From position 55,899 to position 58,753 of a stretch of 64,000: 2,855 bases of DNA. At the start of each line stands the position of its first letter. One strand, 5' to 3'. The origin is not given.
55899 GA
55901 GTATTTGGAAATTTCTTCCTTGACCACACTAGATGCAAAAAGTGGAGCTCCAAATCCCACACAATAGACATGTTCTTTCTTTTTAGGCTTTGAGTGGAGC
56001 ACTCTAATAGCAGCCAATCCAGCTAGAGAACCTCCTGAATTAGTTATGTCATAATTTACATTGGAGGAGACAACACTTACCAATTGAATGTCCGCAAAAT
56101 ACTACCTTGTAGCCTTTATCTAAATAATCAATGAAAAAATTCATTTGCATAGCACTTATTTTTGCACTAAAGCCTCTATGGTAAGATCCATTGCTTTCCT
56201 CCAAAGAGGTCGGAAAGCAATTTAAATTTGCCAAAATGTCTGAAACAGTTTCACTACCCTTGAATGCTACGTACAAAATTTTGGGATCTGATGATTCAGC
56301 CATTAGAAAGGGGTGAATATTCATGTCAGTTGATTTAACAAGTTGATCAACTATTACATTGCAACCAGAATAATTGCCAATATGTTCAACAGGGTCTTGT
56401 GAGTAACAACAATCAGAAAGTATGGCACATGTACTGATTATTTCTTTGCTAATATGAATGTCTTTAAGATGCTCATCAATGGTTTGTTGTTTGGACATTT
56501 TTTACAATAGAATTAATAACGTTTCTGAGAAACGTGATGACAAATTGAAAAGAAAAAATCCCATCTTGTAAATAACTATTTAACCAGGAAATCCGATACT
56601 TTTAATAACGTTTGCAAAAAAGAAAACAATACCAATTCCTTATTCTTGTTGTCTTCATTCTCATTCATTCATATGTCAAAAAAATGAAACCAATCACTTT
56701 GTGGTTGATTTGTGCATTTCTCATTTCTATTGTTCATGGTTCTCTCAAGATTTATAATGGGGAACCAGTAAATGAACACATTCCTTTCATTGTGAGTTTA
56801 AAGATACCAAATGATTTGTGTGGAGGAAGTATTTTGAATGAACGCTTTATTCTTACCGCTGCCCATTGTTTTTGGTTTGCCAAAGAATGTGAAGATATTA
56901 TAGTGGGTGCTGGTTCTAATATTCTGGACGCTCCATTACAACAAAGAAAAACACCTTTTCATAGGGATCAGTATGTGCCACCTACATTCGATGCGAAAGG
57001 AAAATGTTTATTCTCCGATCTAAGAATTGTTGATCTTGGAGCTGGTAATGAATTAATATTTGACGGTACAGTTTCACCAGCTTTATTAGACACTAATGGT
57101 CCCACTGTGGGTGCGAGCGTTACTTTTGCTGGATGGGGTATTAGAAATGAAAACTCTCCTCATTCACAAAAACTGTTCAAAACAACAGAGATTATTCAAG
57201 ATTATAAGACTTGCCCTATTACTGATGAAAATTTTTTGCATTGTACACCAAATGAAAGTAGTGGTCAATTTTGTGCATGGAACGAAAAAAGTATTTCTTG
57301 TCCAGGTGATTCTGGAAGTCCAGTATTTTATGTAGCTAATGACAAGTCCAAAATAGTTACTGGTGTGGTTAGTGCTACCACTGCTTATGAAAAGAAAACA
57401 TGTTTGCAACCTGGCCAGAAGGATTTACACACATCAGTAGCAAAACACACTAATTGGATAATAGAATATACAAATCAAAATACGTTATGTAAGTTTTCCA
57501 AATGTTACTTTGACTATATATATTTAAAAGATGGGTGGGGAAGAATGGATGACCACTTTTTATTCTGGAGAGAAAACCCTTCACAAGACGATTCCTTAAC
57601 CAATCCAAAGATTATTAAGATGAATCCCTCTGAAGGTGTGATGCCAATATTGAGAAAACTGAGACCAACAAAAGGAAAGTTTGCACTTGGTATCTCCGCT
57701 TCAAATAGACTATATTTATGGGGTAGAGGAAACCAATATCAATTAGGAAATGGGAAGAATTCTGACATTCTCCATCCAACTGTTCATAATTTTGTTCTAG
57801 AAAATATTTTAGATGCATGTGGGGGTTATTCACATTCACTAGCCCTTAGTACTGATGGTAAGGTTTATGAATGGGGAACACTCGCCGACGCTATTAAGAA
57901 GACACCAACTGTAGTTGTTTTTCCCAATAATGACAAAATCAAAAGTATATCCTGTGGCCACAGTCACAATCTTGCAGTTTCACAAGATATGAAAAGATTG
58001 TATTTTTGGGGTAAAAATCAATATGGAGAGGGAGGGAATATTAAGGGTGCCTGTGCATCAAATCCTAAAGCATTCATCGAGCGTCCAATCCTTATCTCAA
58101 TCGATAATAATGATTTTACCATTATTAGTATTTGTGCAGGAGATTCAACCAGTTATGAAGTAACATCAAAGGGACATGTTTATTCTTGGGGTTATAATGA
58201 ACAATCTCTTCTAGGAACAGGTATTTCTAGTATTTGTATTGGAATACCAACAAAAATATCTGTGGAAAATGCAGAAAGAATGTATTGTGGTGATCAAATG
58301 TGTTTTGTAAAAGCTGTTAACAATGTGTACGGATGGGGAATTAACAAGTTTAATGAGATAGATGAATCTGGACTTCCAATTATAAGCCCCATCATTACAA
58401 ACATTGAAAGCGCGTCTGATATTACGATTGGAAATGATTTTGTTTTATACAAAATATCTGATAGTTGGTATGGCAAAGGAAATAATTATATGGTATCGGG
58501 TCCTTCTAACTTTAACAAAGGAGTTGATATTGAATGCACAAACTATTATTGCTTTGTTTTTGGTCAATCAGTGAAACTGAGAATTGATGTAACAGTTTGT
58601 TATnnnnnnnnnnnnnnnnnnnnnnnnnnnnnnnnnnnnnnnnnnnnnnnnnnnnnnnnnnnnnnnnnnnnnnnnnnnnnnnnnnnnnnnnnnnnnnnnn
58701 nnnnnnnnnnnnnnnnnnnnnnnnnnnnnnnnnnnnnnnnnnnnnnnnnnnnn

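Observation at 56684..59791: Single-ORF chimera of a secreted trypsin-like protease, RCC1 propeller, 7-TM bundle and RGS domain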

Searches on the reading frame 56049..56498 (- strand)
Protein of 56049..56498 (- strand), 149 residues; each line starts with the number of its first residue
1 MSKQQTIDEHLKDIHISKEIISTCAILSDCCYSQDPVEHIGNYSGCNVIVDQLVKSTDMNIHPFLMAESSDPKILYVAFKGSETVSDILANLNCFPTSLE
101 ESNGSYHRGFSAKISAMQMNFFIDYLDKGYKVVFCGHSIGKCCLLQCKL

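Call 53: search_protein_families(library=pfam, proteins=[window:56049-56498:-], max_evalue=0.0001)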
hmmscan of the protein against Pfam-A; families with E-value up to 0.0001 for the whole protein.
window:56049-56498:- (149 aa): 1 family
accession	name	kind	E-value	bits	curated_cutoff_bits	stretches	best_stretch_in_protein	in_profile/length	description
PF01764.32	Lipase_3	-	3.5e-05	24.2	22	1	76-140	1-73/140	Lipase (class 3)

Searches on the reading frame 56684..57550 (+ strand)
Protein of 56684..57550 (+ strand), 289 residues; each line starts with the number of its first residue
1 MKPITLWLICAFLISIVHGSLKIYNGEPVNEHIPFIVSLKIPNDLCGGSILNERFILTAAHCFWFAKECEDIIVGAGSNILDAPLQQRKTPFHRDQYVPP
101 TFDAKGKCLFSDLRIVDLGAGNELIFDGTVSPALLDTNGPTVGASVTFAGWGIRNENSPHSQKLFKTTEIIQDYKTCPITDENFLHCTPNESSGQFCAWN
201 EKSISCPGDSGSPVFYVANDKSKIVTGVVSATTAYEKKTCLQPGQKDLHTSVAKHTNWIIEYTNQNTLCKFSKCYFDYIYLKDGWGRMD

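Call 23: search_solved_structures(query=window:56684-57550:+, max_evalue=1e-9, show_alignments=2)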
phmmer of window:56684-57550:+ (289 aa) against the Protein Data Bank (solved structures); distinct sequences matched with E-value up to 1e-9: 40.
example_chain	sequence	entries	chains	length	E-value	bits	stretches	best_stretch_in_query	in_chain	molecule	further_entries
4lk4_A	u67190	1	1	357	1.5e-16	63.9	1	42-267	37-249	VESB protease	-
2zgc_A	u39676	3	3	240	3.8e-12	49.4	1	29-268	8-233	Granzyme M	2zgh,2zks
5fcr_A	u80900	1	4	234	1e-11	48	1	33-266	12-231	Complement factor D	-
2zgj_A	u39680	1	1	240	1.6e-11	47.4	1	29-268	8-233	Granzyme M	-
6kbr_A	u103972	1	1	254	3.3e-11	46.4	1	7-260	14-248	Kallikrein-4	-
2olg_A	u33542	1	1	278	9.4e-11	44.9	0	107-259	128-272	Pro-phenoloxidase activating enzyme-I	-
2wph_S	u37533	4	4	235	9.6e-11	44.8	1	43-263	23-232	COAGULATION FACTOR IXA HEAVY CHAIN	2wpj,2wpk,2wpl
2wpm_S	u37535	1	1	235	1.3e-10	44.4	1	43-263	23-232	COAGULATION FACTOR IXA HEAVY CHAIN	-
1pfx_C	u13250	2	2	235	1.3e-10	44.4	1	43-263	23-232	FACTOR IXA | Coagulation Factor IXa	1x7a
9k1s_A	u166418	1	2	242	1.4e-10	44.3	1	26-261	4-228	Granzyme A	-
5jba_S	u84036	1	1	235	1.4e-10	44.3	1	43-263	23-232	Coagulation factor IX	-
5jbb_S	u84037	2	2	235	1.4e-10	44.3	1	43-263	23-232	Coagulation factor IX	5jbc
1orf_A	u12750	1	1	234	1.5e-10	44.2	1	26-260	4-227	Granzyme A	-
1op8_A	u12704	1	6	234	1.5e-10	44.2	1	26-260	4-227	Granzyme A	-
2tld_E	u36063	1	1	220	1.9e-10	43.9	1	32-259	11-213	TRYPSIN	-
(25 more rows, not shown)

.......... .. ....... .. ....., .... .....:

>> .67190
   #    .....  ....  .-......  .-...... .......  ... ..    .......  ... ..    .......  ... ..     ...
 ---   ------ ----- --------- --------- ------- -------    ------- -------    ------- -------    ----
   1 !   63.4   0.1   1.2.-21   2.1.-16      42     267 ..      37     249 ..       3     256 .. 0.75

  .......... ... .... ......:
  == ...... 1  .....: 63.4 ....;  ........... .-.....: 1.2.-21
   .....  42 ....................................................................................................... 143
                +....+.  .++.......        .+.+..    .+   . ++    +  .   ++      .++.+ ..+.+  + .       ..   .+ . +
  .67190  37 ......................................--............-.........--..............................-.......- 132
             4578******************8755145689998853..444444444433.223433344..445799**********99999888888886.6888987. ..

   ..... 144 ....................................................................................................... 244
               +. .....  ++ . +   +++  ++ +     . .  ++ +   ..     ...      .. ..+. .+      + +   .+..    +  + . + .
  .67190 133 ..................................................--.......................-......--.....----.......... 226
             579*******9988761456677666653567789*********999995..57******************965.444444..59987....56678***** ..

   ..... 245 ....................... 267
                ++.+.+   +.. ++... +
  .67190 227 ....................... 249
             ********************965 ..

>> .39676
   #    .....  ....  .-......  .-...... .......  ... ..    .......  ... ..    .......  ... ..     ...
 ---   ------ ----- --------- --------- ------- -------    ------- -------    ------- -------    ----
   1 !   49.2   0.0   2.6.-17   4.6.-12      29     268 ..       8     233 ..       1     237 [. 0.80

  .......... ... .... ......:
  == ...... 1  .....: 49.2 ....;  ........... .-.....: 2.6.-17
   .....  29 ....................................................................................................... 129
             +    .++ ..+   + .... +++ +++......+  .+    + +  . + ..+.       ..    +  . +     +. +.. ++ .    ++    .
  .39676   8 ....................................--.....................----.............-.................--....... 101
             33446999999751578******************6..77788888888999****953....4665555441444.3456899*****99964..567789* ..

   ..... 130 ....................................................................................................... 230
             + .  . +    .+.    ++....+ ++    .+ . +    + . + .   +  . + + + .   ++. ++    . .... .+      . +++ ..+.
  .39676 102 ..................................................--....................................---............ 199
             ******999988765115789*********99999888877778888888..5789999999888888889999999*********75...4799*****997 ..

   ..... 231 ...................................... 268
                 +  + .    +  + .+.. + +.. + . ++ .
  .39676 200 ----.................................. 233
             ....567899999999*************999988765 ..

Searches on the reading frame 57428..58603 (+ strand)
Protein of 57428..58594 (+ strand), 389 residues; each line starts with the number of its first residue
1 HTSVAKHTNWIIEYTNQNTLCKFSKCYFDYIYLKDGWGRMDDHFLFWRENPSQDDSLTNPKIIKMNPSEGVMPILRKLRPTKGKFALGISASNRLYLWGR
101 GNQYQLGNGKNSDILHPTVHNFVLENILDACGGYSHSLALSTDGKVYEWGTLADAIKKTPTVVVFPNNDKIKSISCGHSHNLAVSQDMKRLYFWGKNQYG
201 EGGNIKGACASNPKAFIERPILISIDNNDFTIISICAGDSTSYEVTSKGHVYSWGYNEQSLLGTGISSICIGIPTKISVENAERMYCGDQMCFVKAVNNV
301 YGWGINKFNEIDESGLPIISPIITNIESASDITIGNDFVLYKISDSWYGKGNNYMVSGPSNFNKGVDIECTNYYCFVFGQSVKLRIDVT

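Call 52: search_protein_families(library=pfam, proteins=[window:57428-58594:+], max_evalue=0.01)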
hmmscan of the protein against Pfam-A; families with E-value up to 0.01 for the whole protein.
seq(389 aa): 4 families
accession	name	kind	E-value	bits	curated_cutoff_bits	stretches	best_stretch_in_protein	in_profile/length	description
PF25390.1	WD40_RLD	-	7.5e-46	157.5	150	2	157-339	74-258/363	RCC1-like domain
PF00415.24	RCC1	-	2.8e-27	95.5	21.7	3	94-140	3-50/50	Regulator of chromosome condensation (RCC1) repeat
PF13540.12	RCC1_2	-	8.3e-21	73.6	22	3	171-200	1-29/30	Regulator of chromosome condensation (RCC1) repeat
PF25384.1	Alsin_RLD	-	2e-05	24.5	100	1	170-269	212-314/405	Alsin RCC1-like domain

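Call 63: find_homologous_proteins(query=window:57533-58603:+, max_evalue=0.00001)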
Query window:57533-58603:+ (357 aa): 169 proteins with E <= 0.00001 among 1504 candidates; the best 120 are listed.
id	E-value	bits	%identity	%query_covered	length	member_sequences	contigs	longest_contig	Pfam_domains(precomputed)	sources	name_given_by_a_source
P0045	1.0e-31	129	27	66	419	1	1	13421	PF00415.25,PF20082.5,PF13540.13,PF25384.2,PF25390.2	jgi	jgi:alpha-tubulin suppressor-like RCC1 family protein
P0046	3.0e-24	104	27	72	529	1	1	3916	PF00415.25,PF18962.8,PF13540.13,PF25384.2,PF25390.2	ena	-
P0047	5.6e-23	100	28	67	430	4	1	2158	PF00415.25,PF20082.5,PF13540.13,PF25384.2,PF25390.2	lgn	-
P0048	1.6e-22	98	29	68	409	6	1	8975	PF00415.25,PF20082.5,PF13540.13,PF25384.2,PF25390.2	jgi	jgi:alpha-tubulin suppressor-like RCC1 family protein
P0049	3.5e-22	97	28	61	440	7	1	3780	PF00415.25,PF20082.5,PF13540.13,PF25384.2,PF25390.2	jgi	jgi:alpha-tubulin suppressor-like RCC1 family protein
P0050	3.2e-21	94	28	53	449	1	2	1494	PF00415.25,PF13540.13,PF25384.2,PF25390.2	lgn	-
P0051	4.2e-21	94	29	61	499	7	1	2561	PF00415.25,PF13540.13,PF25384.2,PF25390.2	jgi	-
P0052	1.5e-20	92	29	61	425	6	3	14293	PF00415.25,PF20082.5,PF13540.13,PF25384.2,PF25390.2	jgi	jgi:alpha-tubulin suppressor-like RCC1 family protein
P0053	2.9e-19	88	28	77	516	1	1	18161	PF00415.25,PF13540.13,PF14200.13,PF25384.2,PF00652.29,PF25390.2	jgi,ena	jgi:alpha-tubulin suppressor-like RCC1 family protein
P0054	3.3e-19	87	31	48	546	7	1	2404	PF00415.25,PF13540.13,PF25384.2,PF25390.2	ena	-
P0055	3.5e-19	87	28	70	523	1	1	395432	PF00415.25,PF13540.13,PF25384.2,PF25390.2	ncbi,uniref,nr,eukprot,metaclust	ncbi:Regulator of chromosome condensation 1/beta-lactamase-inhibitor protein II [Pseudocohnilembus p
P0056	3.8e-19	87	30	61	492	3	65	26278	PF00415.25,PF13540.13,PF25384.2,PF25390.2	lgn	-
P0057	7.4e-19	86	28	56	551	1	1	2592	PF00415.25,PF13540.13,PF25384.2,PF25390.2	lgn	-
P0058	7.6e-19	86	29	60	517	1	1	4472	PF00415.25,PF13540.13,PF14200.13,PF25384.2,PF00652.29,PF25390.2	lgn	-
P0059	1.5e-18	85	28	71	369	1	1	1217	PF00415.25,PF13540.13,PF25384.2,PF25390.2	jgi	-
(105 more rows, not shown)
